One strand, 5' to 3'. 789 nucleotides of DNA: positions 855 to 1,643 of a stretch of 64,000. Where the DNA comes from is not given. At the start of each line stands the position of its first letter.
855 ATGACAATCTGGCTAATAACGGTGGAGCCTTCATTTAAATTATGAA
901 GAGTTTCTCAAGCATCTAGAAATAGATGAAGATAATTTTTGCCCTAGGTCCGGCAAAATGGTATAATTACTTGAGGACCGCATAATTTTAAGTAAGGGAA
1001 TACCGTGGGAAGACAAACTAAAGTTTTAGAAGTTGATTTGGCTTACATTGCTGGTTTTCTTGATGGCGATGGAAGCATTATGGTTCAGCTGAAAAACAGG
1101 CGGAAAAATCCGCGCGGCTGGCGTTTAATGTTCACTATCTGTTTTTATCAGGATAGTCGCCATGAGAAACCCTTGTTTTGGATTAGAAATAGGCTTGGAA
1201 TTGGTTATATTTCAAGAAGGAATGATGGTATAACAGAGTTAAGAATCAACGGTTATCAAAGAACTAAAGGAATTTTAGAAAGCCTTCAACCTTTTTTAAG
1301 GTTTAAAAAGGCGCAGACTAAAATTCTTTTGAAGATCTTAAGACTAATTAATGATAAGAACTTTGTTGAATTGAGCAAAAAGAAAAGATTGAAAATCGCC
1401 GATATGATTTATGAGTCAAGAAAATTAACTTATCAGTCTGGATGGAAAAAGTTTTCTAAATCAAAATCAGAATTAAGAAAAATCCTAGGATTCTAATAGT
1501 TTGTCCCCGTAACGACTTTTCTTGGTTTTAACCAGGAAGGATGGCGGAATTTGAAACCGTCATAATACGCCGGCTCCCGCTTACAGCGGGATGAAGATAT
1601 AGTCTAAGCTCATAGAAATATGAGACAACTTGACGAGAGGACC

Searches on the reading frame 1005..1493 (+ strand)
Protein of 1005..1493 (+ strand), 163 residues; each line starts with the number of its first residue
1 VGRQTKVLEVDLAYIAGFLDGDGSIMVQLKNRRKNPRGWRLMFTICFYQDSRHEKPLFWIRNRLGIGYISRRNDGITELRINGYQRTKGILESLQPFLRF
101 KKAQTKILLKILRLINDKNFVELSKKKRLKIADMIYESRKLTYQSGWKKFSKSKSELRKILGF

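Call 91: search_protein_families(library=pfam, proteins=[window:1005-1493:+], max_evalue=0.00001)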
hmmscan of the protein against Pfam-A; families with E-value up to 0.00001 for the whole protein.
window:1005-1493:+ (163 aa): 1 family
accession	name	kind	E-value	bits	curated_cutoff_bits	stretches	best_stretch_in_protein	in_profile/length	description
PF00961.24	LAGLIDADG_1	-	1.3e-10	42.5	23.1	1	15-95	1-83/102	LAGLIDADG endonuclease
